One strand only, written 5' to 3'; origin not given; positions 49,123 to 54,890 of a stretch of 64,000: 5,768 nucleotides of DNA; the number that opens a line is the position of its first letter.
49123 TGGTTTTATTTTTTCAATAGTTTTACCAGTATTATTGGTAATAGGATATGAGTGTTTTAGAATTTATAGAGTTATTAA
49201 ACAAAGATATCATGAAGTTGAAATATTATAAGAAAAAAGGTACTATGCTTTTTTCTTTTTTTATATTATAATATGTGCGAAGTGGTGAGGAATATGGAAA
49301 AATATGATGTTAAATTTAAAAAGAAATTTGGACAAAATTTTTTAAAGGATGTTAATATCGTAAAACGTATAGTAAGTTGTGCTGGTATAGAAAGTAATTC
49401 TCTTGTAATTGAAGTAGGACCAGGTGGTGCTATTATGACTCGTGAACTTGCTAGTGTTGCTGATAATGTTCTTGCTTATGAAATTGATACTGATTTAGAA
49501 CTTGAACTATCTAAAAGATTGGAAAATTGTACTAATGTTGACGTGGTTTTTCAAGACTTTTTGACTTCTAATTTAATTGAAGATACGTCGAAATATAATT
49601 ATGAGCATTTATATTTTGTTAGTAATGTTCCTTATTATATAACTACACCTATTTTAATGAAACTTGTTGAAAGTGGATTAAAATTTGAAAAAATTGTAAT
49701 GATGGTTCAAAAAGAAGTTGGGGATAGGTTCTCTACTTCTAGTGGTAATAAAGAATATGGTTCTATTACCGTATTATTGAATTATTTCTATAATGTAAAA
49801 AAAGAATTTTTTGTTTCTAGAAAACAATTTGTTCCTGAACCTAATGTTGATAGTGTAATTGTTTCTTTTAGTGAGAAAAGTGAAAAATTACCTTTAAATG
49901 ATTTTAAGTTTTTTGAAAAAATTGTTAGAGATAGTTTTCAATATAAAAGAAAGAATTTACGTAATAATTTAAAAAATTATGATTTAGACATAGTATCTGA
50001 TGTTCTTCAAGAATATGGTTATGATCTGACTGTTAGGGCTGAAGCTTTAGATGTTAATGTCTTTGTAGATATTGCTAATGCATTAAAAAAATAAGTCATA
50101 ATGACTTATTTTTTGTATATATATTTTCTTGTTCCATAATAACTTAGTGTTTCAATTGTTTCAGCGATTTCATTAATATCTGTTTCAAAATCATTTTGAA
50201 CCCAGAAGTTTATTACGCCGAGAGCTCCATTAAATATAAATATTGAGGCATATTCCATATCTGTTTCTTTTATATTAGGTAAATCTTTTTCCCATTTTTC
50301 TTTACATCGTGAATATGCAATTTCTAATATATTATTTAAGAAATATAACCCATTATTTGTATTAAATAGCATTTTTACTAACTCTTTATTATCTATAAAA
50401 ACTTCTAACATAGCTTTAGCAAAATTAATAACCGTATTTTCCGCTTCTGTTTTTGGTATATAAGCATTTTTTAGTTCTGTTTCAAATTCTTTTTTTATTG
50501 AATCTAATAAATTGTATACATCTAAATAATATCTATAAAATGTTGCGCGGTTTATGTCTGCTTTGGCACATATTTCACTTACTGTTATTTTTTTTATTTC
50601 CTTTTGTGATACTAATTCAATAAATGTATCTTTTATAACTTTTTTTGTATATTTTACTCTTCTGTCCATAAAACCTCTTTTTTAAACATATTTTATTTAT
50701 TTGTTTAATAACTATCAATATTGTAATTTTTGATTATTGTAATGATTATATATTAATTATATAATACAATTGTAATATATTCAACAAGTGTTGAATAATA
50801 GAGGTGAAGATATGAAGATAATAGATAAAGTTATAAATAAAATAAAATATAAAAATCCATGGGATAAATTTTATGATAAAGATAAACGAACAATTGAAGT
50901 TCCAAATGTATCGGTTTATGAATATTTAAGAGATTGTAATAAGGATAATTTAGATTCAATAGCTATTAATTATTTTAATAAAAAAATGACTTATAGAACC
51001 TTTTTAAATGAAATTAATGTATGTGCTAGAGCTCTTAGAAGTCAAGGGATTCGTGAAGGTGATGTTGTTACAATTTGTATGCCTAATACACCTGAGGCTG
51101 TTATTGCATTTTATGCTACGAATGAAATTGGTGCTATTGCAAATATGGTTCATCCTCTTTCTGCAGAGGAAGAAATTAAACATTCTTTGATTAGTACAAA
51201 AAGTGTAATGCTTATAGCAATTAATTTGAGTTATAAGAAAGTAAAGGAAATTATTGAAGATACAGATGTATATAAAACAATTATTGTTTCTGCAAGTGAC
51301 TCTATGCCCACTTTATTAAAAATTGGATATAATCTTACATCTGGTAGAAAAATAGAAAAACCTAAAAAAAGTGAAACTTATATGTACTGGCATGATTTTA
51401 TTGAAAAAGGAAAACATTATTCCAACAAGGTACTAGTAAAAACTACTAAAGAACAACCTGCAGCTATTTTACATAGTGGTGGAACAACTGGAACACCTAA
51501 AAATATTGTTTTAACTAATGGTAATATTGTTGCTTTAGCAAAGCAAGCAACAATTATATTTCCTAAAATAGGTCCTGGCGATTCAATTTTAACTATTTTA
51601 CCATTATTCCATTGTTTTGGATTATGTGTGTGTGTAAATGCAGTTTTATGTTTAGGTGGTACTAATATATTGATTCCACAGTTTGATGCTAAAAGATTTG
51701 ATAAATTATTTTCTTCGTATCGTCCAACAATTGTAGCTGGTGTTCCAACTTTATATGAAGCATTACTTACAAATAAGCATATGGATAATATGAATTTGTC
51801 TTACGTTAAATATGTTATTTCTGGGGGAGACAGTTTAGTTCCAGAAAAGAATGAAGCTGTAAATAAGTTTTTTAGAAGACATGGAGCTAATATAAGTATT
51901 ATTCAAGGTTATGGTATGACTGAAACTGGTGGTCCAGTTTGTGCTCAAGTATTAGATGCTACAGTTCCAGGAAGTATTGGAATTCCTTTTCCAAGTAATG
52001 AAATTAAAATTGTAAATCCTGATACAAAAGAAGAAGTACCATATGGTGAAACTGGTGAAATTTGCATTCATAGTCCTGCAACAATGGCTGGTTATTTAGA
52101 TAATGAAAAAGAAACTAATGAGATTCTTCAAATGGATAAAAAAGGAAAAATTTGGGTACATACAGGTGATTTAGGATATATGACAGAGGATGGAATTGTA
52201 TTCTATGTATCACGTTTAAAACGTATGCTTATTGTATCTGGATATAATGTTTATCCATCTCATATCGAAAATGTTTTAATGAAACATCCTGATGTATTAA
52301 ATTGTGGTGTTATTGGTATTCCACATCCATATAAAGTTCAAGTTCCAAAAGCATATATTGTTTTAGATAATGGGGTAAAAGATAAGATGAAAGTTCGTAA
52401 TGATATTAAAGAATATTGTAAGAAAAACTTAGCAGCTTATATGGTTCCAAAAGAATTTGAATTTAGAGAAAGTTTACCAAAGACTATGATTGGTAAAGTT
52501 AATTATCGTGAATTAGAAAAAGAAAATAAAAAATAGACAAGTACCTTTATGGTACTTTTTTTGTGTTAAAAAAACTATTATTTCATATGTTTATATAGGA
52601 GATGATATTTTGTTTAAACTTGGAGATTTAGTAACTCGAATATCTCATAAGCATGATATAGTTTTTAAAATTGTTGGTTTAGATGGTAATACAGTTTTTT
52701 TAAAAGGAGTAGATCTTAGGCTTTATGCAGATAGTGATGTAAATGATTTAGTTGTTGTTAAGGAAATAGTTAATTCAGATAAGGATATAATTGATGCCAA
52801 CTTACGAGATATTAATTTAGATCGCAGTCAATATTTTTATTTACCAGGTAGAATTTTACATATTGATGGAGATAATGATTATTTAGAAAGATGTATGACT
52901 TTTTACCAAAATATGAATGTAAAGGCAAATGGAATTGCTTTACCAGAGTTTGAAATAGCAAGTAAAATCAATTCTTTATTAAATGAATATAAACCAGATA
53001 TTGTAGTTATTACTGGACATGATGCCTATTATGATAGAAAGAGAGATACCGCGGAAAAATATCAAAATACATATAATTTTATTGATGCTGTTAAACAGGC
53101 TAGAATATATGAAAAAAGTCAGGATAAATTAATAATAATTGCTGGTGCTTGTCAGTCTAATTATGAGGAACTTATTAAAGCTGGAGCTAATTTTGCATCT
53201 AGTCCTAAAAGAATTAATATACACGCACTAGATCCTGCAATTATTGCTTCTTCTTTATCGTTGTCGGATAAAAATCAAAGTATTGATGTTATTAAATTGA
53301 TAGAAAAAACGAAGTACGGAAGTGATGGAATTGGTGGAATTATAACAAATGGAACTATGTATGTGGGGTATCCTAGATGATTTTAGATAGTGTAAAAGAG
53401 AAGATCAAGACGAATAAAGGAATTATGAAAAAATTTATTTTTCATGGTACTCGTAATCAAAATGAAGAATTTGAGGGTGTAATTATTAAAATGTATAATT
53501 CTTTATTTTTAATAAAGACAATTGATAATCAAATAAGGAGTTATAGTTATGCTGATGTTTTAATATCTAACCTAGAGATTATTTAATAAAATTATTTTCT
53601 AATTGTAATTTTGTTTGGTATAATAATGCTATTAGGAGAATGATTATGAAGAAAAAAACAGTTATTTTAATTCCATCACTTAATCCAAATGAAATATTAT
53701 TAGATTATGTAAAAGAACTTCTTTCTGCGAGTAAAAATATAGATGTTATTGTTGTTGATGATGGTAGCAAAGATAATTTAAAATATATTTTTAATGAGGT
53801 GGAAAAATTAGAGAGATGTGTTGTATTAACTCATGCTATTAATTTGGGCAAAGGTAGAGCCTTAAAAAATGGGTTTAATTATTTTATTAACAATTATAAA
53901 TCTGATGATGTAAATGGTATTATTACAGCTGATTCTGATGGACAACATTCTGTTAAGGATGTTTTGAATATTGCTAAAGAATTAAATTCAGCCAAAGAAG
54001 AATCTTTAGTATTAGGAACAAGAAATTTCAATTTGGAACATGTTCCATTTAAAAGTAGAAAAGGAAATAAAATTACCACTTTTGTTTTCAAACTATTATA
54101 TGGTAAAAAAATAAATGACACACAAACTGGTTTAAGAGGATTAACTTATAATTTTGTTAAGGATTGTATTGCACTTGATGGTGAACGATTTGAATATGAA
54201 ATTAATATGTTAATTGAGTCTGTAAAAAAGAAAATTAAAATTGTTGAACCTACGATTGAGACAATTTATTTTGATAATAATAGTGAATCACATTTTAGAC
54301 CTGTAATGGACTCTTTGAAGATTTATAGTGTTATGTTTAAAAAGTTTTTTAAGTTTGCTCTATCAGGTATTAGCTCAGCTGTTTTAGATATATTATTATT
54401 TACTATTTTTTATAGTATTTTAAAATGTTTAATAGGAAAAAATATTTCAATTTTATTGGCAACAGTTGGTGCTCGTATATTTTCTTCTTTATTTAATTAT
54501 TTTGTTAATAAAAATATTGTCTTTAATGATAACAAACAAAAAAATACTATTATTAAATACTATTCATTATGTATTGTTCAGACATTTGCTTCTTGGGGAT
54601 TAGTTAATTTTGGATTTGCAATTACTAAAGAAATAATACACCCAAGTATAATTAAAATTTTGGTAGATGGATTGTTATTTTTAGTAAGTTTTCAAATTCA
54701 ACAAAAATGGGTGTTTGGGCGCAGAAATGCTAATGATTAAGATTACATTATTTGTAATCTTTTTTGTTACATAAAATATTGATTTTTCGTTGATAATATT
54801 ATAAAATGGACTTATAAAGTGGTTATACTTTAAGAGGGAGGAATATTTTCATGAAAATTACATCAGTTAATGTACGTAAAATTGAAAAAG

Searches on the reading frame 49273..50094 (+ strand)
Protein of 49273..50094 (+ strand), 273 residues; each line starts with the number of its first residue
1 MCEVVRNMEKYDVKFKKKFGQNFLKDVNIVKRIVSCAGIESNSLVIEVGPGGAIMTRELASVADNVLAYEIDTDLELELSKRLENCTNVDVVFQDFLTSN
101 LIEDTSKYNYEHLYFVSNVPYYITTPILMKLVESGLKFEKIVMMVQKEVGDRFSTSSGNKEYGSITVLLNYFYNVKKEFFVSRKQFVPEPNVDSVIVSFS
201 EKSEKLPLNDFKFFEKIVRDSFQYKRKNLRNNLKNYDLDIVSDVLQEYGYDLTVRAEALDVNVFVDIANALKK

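Call 3: search_protein_families(library=pfam, proteins=[window:49273-50094:+], max_evalue=1)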
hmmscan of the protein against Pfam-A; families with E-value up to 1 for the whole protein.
window:49273-50094:+ (273 aa): 2 families
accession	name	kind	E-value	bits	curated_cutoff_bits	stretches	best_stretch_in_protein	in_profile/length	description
PF00398.26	RrnaAD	-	1.1e-55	189.1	24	1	14-272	3-262/263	Ribosomal RNA adenine dimethylase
PF24515.1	ARM_KNTC1_3rd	-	0.19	11.7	26.4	0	7-43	87-123/212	KNTC1 third ARM-repeats domain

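Call 4: search_protein_families(library=ncbifam, proteins=[window:49273-50094:+], max_evalue=1)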
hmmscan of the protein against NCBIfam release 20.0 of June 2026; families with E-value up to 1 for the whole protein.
window:49273-50094:+ (273 aa): 25 families
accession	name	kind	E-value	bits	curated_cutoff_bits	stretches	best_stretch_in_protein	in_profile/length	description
TIGR00755.1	ksgA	equivalog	1.3e-69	234.4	171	1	13-271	1-256/256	16S rRNA (adenine(1518)-N(6)/adenine(1519)-N(6))-dimethyltransferase RsmA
NF000499.2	Erm23S_rRNA_broad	equivalog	6.1e-43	147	212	1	20-267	2-240/244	23S ribosomal RNA methyltransferase Erm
NF000337.1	erm_SHROVE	exception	4e-27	95.1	320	1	16-233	3-211/248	ErmE/ErmH/ErmO/ErmR family 23S rRNA (adenine(2058)-N(6))-methyltransferase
NF011486.0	PRK14896.1-1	equivalog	5.9e-25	87.9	450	1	16-236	23-236/284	16S ribosomal RNA methyltransferase A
NF000077.1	Erm42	exception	1.6e-17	63.7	600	1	9-203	8-193/303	23S rRNA (adenine(2058)-N(6))-methyltransferase Erm(42)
NF012223.0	erm_F_23S_MT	exception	1.3e-16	60.7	575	1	19-216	11-196/266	23S rRNA (adenine(2058)-N(6))-methyltransferase Erm(F)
NF042988.1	Erm46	exception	1.4e-16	60.6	503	1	16-207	8-185/255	23S rRNA (adenine(2058)-N(6))-methyltransferase Erm(46)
NF042938.1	Erm55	exception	1.8e-16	60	525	1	16-233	8-212/270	23S rRNA (adenine(2058)-N(6))-methyltransferase Erm(55)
NF012222.1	erm_A_23S_MT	exception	1.9e-15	57.1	475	1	18-218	7-195/243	23S rRNA (adenine(2058)-N(6))-methyltransferase Erm(A)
NF012220.1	erm_B_23S_MT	exception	4.1e-13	49.4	525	1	17-221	5-197/245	23S rRNA (adenine(2058)-N(6))-methyltransferase Erm(B)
NF011489.0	PRK14896.1-5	equivalog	1.3e-12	47.8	236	1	18-237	2-188/217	16S ribosomal RNA methyltransferase A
NF012218.0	erm_38_23S_MT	exception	4.8e-12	45.5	800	1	16-206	8-192/386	23S rRNA (adenine(2058)-N(6))-methyltransferase Erm(38)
NF045543.1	erm_G_23S_MT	exception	4.1e-11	43.1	515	1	16-220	5-197/244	23S rRNA (adenine(2058)-N(6))-methyltransferase Erm(G)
NF000047.1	ErmV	exception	7.1e-10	38.7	500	1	17-202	9-186/259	23S rRNA (adenine(2058)-N(6))-methyltransferase Erm(V)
NF012219.1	erm_C_23S_MT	exception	1.4e-09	37.9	530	1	18-225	7-204/244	23S rRNA (adenine(2058)-N(6))-methyltransferase Erm(C)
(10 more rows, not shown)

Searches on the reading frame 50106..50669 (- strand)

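Call 74: search_protein_families(library=pfam, proteins=[window:50106-50669:-], max_evalue=0.001)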
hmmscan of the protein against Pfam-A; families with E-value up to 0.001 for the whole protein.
window:50106-50669:- (187 aa): 2 families
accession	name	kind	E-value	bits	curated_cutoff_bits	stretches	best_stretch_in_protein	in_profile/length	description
PF14278.11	TetR_C_8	-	2.1e-14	53.9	26.1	1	81-175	4-100/103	Transcriptional regulator C-terminal region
PF00440.29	TetR_N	-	9.7e-05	22.5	24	1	18-48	7-37/47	Bacterial regulatory proteins, tetR family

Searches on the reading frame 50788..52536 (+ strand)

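Call 74: search_protein_families(library=pfam, proteins=[window:50788-52536:+], max_evalue=0.001)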
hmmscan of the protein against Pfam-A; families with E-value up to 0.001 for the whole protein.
window:50788-52536:+ (582 aa): 2 families
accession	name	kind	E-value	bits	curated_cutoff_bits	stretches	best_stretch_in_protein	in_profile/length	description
PF00501.34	AMP-binding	-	1.7e-84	284.3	29.9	1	53-437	7-384/384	AMP-binding enzyme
PF13193.12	AMP-binding_C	-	7.9e-22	78.4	24.5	1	493-570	2-76/76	AMP-binding enzyme C-terminal domain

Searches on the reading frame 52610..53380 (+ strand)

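Call 74: search_protein_families(library=pfam, proteins=[window:52610-53380:+], max_evalue=0.001)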
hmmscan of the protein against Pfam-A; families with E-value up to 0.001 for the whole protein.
window:52610-53380:+ (256 aa): 1 family
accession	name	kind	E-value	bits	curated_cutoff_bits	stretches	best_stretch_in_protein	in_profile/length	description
PF05582.17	Peptidase_U57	-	4.2e-86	289.2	25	1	3-255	1-280/280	YabG peptidase U57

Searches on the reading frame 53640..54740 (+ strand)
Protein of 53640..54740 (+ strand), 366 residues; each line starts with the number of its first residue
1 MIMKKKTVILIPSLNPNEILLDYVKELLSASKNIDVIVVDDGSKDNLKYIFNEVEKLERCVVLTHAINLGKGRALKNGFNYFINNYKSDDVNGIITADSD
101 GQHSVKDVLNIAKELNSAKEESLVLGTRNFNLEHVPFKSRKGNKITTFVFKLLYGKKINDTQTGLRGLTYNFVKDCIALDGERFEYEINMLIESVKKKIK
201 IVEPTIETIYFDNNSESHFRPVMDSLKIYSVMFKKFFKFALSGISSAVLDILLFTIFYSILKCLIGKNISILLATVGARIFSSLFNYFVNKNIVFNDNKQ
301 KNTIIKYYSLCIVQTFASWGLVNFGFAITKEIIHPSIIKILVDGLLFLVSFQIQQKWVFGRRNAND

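Call 74: search_protein_families(library=pfam, proteins=[window:53640-54740:+], max_evalue=0.001)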
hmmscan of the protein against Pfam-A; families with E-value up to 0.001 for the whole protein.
window:53640-54740:+ (366 aa): 2 families
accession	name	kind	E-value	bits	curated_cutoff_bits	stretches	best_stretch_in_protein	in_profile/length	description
PF00535.33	Glycos_transf_2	-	3.1e-15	56.9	23.3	1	9-153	2-144/168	Glycosyl transferase family 2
PF04138.20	GtrA_DPMS_TM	-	1e-10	42.3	26.1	1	238-359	1-117/117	GtrA/DPMS, transmembrane domain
